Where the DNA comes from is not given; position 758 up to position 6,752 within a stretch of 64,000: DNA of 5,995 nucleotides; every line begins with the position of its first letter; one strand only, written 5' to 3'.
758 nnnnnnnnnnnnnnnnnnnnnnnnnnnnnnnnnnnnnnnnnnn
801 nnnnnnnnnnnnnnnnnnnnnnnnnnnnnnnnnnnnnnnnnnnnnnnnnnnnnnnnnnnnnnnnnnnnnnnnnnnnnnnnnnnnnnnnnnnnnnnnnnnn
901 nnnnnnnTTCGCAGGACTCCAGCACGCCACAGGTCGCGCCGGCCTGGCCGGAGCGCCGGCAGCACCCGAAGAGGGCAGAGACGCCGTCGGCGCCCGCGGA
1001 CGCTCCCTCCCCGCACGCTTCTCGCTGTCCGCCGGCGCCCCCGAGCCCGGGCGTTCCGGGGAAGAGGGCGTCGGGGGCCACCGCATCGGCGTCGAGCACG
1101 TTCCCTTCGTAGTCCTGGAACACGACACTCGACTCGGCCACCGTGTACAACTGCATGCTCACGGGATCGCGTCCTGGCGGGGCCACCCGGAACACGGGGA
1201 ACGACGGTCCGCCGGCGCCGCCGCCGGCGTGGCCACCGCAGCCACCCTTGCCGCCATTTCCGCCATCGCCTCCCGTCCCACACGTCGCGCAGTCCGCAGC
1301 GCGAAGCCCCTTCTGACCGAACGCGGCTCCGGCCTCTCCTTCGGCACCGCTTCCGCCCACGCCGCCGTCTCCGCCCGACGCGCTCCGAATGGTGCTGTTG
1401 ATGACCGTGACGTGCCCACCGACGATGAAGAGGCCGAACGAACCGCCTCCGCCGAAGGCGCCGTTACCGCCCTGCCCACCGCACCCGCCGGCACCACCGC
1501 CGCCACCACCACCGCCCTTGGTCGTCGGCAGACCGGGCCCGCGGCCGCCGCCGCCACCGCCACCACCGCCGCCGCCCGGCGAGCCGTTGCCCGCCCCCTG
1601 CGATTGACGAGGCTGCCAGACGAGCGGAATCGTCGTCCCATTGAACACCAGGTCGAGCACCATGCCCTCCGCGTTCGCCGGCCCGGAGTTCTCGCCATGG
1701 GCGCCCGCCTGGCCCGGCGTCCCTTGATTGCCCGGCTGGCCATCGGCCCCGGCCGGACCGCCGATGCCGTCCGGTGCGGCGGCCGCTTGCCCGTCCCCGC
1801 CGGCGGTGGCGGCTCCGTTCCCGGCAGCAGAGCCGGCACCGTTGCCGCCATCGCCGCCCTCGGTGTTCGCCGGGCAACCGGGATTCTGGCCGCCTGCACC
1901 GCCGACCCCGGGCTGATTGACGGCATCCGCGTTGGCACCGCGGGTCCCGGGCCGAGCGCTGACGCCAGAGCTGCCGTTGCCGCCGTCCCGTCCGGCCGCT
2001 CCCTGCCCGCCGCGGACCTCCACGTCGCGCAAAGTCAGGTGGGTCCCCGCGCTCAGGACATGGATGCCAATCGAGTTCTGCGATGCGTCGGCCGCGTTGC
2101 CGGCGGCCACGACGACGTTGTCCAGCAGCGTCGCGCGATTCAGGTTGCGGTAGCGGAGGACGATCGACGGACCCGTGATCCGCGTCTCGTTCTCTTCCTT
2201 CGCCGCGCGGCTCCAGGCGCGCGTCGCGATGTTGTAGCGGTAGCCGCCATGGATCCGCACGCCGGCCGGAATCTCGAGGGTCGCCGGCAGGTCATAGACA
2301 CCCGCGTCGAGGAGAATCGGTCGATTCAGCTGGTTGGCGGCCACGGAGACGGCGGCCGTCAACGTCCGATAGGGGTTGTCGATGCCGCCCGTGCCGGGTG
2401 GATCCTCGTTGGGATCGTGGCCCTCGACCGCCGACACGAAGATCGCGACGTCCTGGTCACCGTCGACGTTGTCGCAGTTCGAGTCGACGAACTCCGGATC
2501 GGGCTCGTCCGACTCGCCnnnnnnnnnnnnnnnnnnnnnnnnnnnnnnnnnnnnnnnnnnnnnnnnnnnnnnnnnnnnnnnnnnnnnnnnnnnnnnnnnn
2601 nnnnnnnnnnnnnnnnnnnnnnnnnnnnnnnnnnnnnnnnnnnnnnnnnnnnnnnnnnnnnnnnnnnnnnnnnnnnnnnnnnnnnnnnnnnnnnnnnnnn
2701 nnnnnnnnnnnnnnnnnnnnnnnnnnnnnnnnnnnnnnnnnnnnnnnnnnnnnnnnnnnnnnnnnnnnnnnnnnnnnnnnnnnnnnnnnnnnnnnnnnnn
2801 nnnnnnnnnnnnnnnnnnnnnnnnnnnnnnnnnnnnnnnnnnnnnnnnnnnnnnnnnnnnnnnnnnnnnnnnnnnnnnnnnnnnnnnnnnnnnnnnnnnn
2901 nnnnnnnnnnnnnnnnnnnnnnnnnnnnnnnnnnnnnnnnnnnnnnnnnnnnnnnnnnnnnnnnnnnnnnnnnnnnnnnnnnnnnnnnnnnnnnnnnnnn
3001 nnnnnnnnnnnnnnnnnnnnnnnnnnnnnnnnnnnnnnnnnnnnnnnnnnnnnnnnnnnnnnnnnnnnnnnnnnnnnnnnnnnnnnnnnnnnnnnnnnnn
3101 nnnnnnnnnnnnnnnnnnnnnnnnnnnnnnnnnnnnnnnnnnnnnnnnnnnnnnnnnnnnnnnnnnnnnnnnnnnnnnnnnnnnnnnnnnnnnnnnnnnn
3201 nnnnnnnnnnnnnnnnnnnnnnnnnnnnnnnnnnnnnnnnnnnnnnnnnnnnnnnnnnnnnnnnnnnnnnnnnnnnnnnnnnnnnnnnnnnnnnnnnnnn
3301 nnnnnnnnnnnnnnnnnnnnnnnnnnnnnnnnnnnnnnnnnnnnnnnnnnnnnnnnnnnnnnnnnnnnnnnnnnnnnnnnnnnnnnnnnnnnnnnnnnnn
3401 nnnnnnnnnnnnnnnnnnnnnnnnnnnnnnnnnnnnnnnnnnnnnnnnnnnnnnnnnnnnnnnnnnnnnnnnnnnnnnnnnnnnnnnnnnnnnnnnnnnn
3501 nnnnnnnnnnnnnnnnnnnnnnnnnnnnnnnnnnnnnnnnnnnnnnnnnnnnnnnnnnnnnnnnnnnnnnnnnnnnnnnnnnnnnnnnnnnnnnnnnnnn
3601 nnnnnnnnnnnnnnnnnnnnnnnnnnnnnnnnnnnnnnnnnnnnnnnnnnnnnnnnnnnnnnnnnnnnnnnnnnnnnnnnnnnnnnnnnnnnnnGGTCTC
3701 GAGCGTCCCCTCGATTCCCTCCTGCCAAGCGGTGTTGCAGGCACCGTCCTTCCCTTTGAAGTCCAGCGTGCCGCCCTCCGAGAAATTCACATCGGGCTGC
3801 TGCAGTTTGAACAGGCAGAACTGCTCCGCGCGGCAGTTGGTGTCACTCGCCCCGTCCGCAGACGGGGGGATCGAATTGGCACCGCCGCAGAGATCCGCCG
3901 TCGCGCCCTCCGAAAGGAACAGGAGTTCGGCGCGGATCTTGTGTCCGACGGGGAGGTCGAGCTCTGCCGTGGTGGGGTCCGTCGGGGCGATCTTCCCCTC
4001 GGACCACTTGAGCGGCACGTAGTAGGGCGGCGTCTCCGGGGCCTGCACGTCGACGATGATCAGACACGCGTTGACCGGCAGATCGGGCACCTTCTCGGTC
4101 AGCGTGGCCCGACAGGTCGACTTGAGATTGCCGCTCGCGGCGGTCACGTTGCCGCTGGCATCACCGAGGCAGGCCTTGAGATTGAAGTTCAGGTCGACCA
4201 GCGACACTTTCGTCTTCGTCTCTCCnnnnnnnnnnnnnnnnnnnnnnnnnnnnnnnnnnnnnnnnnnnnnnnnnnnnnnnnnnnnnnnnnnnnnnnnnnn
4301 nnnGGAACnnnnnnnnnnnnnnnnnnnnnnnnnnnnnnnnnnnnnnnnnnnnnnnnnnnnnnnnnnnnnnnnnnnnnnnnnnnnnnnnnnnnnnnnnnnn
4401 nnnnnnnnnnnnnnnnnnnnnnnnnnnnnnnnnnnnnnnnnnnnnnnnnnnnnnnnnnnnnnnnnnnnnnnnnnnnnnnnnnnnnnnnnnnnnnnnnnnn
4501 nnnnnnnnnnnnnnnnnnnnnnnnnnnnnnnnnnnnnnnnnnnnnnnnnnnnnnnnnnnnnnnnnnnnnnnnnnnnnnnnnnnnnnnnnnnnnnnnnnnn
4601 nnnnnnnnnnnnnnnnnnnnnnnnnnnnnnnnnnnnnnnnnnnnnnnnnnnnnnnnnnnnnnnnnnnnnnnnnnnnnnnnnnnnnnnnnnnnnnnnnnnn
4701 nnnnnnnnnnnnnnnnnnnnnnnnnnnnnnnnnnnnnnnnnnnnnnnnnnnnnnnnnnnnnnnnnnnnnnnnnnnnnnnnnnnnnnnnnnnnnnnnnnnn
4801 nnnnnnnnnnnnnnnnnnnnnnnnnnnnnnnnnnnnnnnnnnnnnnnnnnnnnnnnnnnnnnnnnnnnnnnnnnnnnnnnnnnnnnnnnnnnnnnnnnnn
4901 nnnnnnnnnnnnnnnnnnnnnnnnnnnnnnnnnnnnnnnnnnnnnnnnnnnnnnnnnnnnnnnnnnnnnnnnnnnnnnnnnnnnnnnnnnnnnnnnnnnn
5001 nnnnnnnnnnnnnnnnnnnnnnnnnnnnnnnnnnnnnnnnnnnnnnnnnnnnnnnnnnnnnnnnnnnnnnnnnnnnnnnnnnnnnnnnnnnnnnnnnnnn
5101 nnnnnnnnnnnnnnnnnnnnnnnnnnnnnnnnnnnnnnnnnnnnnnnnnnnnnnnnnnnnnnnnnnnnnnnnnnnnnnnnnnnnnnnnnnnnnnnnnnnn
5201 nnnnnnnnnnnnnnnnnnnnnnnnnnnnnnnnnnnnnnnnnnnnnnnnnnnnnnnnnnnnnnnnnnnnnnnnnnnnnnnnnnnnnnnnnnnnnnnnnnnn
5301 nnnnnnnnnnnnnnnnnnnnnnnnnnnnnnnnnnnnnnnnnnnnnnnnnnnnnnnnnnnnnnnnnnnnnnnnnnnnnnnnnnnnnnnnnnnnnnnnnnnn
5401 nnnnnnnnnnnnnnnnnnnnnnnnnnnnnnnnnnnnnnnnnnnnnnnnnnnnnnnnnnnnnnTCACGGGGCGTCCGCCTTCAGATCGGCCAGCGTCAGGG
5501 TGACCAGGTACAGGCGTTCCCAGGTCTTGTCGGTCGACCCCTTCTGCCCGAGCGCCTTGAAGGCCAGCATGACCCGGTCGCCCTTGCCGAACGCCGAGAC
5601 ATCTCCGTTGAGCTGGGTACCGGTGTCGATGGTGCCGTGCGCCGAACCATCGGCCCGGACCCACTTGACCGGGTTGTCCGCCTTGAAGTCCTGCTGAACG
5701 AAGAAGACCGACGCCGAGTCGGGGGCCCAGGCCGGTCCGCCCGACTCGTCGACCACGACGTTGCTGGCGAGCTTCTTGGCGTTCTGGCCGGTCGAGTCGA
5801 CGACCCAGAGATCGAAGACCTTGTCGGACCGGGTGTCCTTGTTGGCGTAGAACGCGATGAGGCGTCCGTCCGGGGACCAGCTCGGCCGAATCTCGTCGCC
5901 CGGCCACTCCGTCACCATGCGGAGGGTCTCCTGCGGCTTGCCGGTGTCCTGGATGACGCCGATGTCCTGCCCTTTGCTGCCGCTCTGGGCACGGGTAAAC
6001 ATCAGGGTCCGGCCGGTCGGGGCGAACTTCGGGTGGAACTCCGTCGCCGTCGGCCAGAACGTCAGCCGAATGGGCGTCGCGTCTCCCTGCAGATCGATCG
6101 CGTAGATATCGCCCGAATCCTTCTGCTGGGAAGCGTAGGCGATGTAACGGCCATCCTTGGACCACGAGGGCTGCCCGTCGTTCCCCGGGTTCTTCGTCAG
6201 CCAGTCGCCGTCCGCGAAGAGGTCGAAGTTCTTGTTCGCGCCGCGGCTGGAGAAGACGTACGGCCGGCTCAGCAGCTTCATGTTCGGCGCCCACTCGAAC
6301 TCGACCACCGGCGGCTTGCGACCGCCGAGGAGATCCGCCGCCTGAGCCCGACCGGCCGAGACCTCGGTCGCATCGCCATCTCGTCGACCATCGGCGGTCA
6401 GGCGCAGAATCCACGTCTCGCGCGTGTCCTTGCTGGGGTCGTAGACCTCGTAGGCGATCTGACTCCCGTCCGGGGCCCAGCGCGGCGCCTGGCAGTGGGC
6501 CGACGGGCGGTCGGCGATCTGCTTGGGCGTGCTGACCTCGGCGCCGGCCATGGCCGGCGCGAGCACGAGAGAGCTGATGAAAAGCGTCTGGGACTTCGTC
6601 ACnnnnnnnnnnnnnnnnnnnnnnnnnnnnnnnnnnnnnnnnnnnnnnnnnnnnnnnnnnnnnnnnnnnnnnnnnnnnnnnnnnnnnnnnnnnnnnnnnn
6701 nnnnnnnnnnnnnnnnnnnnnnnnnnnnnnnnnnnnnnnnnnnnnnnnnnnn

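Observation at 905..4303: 1133-aa lipoprotein with MopE-like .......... repeats, a beta-helix and a poly-Gly region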

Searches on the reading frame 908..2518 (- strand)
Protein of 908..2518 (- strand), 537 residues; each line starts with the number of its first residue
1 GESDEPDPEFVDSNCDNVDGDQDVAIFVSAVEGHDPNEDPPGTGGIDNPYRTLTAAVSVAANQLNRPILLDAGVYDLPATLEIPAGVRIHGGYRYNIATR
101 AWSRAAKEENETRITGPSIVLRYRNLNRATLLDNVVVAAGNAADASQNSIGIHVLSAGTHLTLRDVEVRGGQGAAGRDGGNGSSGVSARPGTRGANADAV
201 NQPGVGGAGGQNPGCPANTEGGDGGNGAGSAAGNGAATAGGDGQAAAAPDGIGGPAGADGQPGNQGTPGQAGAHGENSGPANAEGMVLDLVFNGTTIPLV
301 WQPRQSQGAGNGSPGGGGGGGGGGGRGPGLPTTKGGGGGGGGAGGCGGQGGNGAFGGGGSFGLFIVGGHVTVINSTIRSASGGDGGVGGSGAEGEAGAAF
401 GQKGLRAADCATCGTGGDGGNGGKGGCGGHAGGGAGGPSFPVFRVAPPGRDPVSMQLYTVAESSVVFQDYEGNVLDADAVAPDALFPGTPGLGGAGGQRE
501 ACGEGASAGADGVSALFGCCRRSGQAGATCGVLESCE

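Call 12: find_homologous_proteins(query=window:908-2518:-, max_evalue=0.00001)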
Query window:908-2518:- (537 aa): 594 proteins with E <= 0.00001 among 8000 candidates; the best 120 are listed.
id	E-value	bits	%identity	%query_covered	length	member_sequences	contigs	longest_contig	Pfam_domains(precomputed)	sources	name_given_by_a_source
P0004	2.3e-72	263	70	35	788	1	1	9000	PF11617.14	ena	-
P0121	1.7e-56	210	40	82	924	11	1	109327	PF11617.14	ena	-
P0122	1.3e-51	194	40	68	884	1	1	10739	PF11617.14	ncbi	-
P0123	7.2e-51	192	38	100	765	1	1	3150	PF11617.14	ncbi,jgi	ncbi:MAG: hypothetical protein ACI9U2_005186 [Bradymonadia bacterium]|jgi:hypothetical protein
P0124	1.1e-36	145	34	70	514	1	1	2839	-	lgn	-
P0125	1.3e-35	142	30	59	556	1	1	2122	-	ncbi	-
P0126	1.9e-32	131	30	71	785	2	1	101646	-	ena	-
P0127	2.6e-32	131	-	-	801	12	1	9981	-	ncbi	-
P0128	1.5e-31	128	-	-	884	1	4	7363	-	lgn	-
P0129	2.8e-31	127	35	70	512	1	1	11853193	-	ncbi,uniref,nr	ncbi:PE-PGRS family protein [Cystobacter fuscus]|uniref:PE-PGRS family protein n=1 Tax=Cystobacter f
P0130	3.1e-31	127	-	-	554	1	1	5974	-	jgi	jgi:hypothetical protein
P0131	5.8e-31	126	-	-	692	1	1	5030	PF03160.21,PF18962.8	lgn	-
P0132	9.5e-31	125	-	-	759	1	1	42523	-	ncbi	-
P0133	2.9e-30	124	-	-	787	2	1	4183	-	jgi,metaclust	metaclust:\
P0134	3.4e-30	124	-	-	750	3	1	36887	-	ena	-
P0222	5.9e-22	96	34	69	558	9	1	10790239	-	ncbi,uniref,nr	ncbi:hypothetical protein OWM54_17075 [Myxococcus sp. MISCRS1]|uniref:hypothetical protein n=1 Tax=M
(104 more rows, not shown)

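Call 29: predict_structure(alignment_id=A3)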
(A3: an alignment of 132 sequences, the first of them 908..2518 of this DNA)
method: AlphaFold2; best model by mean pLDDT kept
length: 537 residues; sequences in the alignment: 132
mean_pLDDT: 94.7   pTM: 0.89
mean pLDDT of the five models: 94.7, 94.0, 93.5, 92.8, 92.5
residues with pLDDT >= 90: 471; 70-90: 57; 50-70: 9; < 50: 0
segments of 3 or more residues with pLDDT < 50: none
pLDDT, mean of each block of 10 residues (from residue 1): 90 94 96 97 97 98 94 98 98 95 96 98 98 98 98 97 98 98 95 87 91 93 93 79 90 95 97 97 94 91 97 97 89 90 97 98 97 98 98 97 91 95 98 98 95 91 97 97 98 98 97 97 79 79
secondary structure, 60 per line:
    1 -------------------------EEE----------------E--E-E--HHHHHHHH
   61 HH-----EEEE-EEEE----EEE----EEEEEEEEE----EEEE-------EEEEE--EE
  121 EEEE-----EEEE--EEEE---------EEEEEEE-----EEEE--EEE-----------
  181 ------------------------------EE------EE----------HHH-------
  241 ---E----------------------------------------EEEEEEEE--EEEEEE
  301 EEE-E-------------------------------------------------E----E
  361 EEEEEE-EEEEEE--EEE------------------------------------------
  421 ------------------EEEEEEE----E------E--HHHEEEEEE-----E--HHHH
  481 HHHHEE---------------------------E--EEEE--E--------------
elements in order: E26-28 H53-62 E68-71 E73-76 E81-83 E88-96 E101-104 E112-116 E119-124 E130-133 E136-139 E149-155 E161-164 E167-169 E285-292 E295-303 E360-366 E368-373 E376-378 E439-445 E463-468 H477-484 E517-520

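Call 69: find_encoding_contigs(protein=P0222, flank=7000, max_places=1)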
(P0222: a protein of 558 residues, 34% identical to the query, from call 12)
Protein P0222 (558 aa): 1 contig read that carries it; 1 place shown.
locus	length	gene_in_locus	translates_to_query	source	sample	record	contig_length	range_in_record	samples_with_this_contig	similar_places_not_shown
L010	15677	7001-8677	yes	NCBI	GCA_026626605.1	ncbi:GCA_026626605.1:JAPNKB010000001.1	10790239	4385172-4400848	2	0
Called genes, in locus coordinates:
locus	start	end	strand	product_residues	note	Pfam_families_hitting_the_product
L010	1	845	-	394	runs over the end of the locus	PF14559:TPR_19 (weak), PF13432:TPR_16, PF14559:TPR_19 (weak), PF07719:TPR_2 (weak), PF13414:TPR_11 (weak), PF13432:TPR_16 (weak), PF14559:TPR_19 (weak), PF13432:TPR_16, +11 more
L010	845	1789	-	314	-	-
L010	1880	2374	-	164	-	PF12158:DUF3592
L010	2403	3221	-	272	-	PF13622:4HBT_3, PF03061:4HBT (faint), PF20789:4HBT_3C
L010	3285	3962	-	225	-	PF03167:UDG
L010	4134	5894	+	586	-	-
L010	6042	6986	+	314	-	-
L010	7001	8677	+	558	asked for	-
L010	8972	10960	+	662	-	PF00069:Pkinase, PF03109:ABC1 (faint), PF06293:Kdo (faint), PF07714:PK_Tyr_Ser-Thr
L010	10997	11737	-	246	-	PF00912:Transgly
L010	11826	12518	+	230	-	PF00175:NAD_binding_1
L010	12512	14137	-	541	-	PF24807:WD40_CDC20-Fz, PF24814:WD40_Prp19, PF25174:Beta-prop_THOC3, PF25173:Beta-prop_WDR3_1st, PF23393:Beta-prop_WDR90_POC16_2nd, PF23414:Beta-prop_EML_2, PF23381:Beta-prop_IFT122_1st, PF13650:Asp_protease_2, +18 more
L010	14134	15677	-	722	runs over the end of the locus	PF13458:Peripla_BP_6, PF01094:ANF_receptor, PF13458:Peripla_BP_6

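Call 70: find_encoding_contigs(protein=P0129, flank=7000, max_places=1)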
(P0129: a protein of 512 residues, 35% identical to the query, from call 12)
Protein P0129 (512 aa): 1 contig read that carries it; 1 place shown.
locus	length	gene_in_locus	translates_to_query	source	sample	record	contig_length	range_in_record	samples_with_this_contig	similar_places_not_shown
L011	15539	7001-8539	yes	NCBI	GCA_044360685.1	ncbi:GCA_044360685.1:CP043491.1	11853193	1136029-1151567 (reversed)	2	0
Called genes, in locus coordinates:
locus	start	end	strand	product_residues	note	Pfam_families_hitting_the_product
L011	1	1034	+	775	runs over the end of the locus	PF18934:DUF5682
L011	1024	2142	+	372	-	PF05762:VWA_CoxE, PF13519:VWA_2 (weak)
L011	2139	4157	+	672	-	-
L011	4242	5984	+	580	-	PF00437:T2SSE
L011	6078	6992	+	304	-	-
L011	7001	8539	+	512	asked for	-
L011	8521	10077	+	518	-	-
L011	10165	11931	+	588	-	PF00069:Pkinase, PF07714:PK_Tyr_Ser-Thr, PF03109:ABC1 (faint)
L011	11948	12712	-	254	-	PF00912:Transgly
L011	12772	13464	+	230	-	PF00175:NAD_binding_1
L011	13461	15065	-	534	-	PF23381:Beta-prop_IFT122_1st, PF24814:WD40_Prp19, PF25174:Beta-prop_THOC3, PF25175:Beta-prop_WDR5, PF23414:Beta-prop_EML_2, PF24817:WD40_WDHD1_1st (weak), PF13650:Asp_protease_2, PF23381:Beta-prop_IFT122_1st, +11 more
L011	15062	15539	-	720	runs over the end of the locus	PF04348:LppC, PF13458:Peripla_BP_6, PF01094:ANF_receptor, PF13458:Peripla_BP_6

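Call 71: search_protein_representatives(alignment_id=A3)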
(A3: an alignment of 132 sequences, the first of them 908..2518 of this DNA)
Query: 132 sequences, 624 profile positions. Proteins with E-value up to 0.001 (for the whole library): 23314; up to 1e-10: 10220; up to 1e-30: 5661. The best 150 are listed.
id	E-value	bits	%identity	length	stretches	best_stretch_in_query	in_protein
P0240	2.4e-225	766.3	-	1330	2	76-601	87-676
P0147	3.2e-146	505.0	-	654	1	75-601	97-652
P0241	6.0e-145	500.8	-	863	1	103-600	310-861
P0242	7.7e-144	497.1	-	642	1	17-602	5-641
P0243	1.2e-141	489.9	-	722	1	85-600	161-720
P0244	4.2e-141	488.1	-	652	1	17-603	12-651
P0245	2.0e-139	482.5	-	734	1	110-596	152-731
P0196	6.7e-139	480.8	-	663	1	72-599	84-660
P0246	8.6e-139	480.4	-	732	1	29-600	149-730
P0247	2.1e-138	479.1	-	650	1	15-601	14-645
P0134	3.7e-138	478.3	-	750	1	101-606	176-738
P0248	2.1e-136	472.6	-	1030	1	110-601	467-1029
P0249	6.8e-136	470.8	-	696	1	28-600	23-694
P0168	2.3e-135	469.1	-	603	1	101-600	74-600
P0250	6.4e-134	464.3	-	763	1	76-599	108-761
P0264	1.1e-127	443.7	-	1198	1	115-601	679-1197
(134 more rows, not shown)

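Call 72: search_protein_families(library=ncbifam, alignment_id=A2, max_evalue=0.01)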
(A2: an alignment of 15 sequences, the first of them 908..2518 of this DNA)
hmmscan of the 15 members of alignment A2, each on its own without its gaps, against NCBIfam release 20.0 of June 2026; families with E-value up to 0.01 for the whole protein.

A. member 1, window:908-2518:- (537 aa): 1 family
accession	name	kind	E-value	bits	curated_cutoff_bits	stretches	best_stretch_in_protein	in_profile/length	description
NF047854.1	LIC10774_subfam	equivalog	0.00016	20.7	380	1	25-124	60-157/358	LIC10774/LIC10365 family surface protein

B. families by the number of members that match (of 15 scanned): 1 family
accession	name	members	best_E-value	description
NF047854.1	LIC10774_subfam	8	6.3e-08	LIC10774/LIC10365 family surface protein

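Call 73: search_protein_families(library=pfam, alignment_id=A2, max_evalue=0.01)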
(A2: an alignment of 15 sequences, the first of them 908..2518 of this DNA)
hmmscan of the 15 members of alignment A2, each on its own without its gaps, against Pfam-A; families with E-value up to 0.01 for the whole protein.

A. member 1, window:908-2518:- (537 aa): 0 families

B. families by the number of members that match (of 15 scanned): 4 families
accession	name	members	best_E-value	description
PF11617.13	Cu-binding_MopE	3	4.7e-10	Putative metal-binding motif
PF02368.24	Big_2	1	4.7e-09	Bacterial Ig-like domain (group 2)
PF02369.22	Big_1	1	0.00087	Bacterial Ig-like domain (group 1)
PF10342.15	Kre9_KNH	1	0.0093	Kre9/KNH-like N-terminal Ig-like domain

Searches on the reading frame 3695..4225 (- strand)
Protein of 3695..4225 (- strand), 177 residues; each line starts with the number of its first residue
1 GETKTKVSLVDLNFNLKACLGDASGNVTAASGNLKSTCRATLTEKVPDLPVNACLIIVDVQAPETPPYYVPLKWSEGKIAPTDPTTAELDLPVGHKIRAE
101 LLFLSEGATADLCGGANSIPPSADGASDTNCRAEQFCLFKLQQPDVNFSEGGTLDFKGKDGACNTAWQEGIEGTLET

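Call 83: find_homologous_proteins(query=window:3695-4225:-, max_evalue=0.001)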
Query window:3695-4225:- (177 aa): 1 proteins with E <= 0.001 among 64 candidates.
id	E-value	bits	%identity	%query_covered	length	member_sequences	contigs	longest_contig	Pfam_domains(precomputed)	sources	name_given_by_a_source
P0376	6.8e-65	236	92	65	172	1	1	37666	-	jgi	jgi:hypothetical protein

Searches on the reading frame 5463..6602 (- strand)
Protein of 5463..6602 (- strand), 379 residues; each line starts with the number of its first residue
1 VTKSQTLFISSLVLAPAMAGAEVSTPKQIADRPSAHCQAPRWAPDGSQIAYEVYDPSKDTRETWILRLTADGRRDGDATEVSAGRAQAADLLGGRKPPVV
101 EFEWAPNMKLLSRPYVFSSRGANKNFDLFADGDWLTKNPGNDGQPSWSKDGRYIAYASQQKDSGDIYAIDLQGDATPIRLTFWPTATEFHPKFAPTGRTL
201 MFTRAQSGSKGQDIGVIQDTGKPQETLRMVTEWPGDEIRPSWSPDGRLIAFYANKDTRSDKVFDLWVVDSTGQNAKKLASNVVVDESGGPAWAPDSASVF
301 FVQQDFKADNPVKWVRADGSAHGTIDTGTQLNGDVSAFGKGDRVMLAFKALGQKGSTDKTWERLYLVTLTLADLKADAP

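Call 11: search_protein_families(library=pfam, proteins=[window:5463-6602:-], max_evalue=0.01)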
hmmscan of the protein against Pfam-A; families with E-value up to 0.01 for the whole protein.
window:5463-6602:- (379 aa): 4 families
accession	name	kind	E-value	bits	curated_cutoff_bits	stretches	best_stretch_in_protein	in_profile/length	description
PF07676.18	PD40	-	7.9e-28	96.2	20.9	2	135-167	4-37/38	WD40-like Beta Propeller Repeat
PF00930.27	DPPIV_N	-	0.00013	21.3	22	0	228-260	36-68/354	Dipeptidyl peptidase IV (DPP IV) N-terminal region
PF25174.1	Beta-prop_THOC3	-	0.00018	21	305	0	232-302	86-147/272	THOC3 beta-propeller domain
PF21156.3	ISOA1-3_C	-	0.0004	21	27.3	0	142-168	7-33/106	Isoamylase 1-3, C-terminal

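Call 44: search_protein_families(library=ncbifam, proteins=[window:5463-6602:-], max_evalue=0.01)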
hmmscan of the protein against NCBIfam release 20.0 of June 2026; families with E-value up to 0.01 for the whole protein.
window:5463-6602:- (379 aa): 4 families
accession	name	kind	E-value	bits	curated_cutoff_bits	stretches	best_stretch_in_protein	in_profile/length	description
TIGR02800.1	propeller_TolB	equivalog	1.6e-25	90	343.15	1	135-259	274-390/418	Tol-Pal system beta propeller repeat protein TolB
NF002183.0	PRK01029.1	equivalog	2.6e-17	63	405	2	184-302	279-388/429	Tol-Pal system protein TolB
NF033523.0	lasso_peptidase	equivalog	4.2e-10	39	400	1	236-301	89-148/638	Atxe2 family lasso peptide isopeptidase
NF053518.1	DipepPtdsDpp5Prph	equivalog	4.9e-10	38.6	900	1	145-304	200-317/655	dipeptidyl-peptidase Dpp5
